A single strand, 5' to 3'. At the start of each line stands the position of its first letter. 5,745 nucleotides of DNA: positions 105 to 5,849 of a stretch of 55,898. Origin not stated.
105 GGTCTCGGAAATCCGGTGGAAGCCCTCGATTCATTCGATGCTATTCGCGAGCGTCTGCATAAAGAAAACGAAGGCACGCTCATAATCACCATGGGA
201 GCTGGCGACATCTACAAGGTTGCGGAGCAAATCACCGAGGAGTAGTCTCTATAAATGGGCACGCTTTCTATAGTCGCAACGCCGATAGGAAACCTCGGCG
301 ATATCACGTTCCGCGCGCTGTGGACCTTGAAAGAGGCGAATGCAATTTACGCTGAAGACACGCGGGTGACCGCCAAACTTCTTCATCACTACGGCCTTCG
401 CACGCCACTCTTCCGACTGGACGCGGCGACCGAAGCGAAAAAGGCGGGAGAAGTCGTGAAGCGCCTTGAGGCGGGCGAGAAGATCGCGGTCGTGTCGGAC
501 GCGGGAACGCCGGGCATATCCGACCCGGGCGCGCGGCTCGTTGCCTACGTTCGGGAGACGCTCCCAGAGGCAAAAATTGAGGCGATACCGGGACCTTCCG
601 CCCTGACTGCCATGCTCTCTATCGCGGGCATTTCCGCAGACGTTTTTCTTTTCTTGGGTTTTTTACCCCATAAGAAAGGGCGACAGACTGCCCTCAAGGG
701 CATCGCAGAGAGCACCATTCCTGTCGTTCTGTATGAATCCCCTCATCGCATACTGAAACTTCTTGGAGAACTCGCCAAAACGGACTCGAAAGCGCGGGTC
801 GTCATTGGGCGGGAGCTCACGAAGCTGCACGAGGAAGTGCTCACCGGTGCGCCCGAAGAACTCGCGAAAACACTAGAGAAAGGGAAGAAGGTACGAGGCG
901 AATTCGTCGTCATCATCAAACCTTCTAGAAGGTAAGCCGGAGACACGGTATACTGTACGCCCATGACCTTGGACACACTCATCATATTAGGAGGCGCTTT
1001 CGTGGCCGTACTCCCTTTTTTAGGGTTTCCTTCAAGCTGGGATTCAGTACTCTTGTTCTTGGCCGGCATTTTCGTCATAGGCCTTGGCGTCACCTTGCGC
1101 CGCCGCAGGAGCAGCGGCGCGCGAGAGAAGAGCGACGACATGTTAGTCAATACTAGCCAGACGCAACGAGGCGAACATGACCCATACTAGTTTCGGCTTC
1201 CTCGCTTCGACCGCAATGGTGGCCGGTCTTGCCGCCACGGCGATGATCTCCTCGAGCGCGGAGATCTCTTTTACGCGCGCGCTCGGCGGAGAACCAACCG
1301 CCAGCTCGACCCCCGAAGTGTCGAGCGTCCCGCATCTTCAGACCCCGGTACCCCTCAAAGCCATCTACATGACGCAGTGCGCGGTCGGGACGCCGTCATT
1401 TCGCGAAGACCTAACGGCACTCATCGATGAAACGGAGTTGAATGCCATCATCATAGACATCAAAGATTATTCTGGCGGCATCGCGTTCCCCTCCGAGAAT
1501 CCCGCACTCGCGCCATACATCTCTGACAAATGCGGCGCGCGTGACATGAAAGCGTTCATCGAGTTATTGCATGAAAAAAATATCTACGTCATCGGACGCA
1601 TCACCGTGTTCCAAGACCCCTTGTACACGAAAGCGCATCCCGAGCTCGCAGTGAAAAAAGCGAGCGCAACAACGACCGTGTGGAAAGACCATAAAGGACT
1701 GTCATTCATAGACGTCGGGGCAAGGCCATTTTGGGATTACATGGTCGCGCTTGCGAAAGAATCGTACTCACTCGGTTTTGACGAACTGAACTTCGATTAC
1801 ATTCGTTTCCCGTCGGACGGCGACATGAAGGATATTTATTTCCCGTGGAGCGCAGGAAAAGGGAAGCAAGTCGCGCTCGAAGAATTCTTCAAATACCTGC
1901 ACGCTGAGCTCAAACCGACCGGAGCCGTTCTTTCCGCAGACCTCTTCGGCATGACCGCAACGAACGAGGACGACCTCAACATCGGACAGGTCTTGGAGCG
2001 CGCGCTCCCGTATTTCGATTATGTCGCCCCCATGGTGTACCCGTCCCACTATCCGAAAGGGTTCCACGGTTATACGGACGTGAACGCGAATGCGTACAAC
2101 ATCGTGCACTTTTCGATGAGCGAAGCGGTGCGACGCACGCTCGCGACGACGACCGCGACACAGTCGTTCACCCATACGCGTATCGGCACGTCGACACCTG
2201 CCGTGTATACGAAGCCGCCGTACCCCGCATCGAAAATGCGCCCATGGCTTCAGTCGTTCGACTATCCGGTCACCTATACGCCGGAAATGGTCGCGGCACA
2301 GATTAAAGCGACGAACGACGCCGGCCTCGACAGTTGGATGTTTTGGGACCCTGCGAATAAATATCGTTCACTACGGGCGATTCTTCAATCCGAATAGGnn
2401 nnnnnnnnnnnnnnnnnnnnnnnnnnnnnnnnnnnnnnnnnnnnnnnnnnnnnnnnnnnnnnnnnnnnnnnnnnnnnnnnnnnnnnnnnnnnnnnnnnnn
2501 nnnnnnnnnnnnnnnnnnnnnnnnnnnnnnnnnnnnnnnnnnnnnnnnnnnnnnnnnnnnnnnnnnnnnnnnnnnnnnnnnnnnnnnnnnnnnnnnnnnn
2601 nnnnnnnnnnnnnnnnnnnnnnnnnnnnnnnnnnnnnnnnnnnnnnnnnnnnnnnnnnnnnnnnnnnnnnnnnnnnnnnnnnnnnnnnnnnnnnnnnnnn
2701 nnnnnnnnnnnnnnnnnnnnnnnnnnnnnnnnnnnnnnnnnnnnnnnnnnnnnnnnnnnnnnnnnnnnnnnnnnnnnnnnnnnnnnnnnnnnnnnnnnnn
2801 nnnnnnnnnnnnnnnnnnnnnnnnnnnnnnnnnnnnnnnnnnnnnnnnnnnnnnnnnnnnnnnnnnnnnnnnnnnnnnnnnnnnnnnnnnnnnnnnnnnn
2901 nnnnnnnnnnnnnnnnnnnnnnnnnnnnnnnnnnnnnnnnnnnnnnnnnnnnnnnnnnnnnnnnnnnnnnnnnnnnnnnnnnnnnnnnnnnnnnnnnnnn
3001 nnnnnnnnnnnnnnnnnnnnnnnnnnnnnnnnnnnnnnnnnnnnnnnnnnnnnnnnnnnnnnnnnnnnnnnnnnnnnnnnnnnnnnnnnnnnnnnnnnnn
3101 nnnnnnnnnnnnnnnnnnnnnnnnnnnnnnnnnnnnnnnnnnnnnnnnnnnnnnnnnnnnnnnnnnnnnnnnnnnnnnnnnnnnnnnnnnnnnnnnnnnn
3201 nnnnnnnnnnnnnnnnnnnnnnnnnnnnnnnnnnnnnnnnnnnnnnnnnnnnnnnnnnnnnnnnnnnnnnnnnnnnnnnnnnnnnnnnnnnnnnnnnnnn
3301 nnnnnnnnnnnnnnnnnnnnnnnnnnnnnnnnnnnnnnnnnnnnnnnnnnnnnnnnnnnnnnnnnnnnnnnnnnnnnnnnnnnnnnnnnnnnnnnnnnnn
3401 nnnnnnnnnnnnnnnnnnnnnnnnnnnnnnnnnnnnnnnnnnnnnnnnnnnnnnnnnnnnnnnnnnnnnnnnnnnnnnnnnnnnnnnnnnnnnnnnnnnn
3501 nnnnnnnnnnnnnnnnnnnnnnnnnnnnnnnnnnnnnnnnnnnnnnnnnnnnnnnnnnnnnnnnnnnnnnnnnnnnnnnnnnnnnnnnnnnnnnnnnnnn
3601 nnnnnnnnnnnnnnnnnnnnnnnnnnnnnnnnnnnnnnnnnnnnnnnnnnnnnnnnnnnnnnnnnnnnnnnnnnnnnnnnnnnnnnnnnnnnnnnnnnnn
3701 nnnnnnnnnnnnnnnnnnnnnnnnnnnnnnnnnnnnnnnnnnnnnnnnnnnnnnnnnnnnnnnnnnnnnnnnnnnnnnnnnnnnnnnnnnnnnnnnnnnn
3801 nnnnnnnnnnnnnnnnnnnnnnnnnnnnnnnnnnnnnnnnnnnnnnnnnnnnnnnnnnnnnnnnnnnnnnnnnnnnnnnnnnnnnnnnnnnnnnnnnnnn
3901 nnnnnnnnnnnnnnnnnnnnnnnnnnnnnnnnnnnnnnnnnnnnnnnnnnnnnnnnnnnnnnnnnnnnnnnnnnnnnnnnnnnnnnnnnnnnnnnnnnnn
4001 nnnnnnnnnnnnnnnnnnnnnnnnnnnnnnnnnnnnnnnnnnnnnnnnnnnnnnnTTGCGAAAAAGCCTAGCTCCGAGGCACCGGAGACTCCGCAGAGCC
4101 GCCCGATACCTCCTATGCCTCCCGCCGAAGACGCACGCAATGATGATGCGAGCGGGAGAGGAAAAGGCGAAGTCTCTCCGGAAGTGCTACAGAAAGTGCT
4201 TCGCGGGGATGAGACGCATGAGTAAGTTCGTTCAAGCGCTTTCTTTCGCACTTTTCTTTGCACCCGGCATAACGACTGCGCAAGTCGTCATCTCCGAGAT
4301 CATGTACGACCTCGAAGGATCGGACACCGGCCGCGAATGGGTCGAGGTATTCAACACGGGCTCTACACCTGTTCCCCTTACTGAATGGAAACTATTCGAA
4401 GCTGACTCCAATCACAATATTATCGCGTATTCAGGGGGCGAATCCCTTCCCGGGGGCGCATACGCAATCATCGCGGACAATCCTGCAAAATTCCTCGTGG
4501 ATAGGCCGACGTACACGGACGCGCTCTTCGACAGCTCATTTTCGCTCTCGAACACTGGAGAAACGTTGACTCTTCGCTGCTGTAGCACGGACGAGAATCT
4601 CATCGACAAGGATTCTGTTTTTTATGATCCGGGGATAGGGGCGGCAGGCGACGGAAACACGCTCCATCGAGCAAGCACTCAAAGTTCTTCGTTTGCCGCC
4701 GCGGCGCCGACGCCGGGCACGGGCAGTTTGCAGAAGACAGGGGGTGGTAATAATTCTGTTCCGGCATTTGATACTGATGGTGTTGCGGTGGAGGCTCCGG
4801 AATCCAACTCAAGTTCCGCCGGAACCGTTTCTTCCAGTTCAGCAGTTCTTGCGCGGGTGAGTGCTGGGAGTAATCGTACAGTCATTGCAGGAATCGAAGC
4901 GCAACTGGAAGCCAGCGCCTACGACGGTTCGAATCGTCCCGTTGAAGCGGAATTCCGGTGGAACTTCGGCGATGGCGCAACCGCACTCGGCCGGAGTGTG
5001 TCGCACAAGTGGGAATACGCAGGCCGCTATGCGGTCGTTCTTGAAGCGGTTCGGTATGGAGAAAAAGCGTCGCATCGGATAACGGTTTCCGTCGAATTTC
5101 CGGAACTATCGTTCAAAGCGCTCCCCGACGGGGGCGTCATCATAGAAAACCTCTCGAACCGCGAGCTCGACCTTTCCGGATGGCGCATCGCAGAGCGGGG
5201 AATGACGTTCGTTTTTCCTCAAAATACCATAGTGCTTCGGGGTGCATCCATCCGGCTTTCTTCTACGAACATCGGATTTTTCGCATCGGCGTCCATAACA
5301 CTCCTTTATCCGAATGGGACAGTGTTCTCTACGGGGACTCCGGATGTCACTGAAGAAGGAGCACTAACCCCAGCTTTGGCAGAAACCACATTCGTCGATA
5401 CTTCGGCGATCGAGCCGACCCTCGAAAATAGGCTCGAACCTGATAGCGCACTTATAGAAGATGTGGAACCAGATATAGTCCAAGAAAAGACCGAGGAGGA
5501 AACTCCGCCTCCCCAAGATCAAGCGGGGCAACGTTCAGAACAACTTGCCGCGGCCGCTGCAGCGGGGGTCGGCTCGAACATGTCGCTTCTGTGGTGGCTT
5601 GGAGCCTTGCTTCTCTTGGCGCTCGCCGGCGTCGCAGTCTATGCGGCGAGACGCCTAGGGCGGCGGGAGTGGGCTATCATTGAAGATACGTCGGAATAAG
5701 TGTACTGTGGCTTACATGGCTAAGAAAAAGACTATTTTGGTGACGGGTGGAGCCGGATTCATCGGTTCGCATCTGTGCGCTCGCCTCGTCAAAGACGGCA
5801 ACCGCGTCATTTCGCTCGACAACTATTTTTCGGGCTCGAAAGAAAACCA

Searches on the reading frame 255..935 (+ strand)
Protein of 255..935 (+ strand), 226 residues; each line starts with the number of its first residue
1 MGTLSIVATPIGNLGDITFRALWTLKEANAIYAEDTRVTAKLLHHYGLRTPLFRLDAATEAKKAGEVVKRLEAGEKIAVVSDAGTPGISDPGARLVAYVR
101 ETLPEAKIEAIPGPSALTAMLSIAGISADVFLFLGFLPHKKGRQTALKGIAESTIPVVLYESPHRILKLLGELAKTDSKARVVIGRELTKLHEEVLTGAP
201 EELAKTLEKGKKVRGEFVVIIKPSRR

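Call 28: search_protein_families(library=pfam, proteins=[window:255-935:+], max_evalue=0.0001)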
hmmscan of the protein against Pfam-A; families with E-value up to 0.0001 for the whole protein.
window:255-935:+ (226 aa): 1 family
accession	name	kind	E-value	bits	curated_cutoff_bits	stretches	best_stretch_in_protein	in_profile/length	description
PF00590.25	TP_methylase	-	2.6e-31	109.7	27.8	1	3-203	1-211/212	Tetrapyrrole (Corrin/Porphyrin) Methylases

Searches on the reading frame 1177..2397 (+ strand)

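Call 28: search_protein_families(library=pfam, proteins=[window:1177-2397:+], max_evalue=0.0001)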
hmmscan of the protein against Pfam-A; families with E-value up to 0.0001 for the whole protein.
window:1177-2397:+ (406 aa): 1 family
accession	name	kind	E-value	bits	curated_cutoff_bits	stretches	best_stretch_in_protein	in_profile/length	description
PF13200.12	DUF4015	-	9.4e-89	298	27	1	62-396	1-313/313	Putative glycosyl hydrolase domain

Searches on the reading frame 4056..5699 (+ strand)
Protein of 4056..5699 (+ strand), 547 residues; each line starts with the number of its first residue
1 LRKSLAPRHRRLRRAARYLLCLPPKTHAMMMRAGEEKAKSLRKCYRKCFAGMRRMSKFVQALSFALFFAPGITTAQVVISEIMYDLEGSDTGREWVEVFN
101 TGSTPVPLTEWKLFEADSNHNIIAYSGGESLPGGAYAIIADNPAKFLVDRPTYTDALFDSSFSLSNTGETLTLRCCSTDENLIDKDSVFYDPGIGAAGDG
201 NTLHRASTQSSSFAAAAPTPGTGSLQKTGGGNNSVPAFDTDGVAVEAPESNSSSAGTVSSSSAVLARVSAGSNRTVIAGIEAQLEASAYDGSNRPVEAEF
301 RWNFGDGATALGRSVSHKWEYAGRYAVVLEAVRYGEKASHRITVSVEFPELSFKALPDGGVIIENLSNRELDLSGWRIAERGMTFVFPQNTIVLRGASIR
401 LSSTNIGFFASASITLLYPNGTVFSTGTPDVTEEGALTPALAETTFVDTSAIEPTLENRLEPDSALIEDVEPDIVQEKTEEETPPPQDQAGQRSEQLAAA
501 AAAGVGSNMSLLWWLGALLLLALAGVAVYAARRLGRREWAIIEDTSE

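Call 28: search_protein_families(library=pfam, proteins=[window:4056-5699:+], max_evalue=0.0001)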
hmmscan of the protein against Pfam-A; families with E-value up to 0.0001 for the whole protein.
window:4056-5699:+ (547 aa): 3 families
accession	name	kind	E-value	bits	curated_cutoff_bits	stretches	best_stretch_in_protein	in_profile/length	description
PF00932.25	LTD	-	8.1e-20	71.7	34.3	1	74-184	5-103/109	Lamin Tail Domain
PF18911.6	PKD_4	-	7.8e-11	42.3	27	1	269-332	7-69/85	PKD domain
PF00801.26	PKD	-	8.1e-07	29.4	23.5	1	273-345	8-79/80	PKD domain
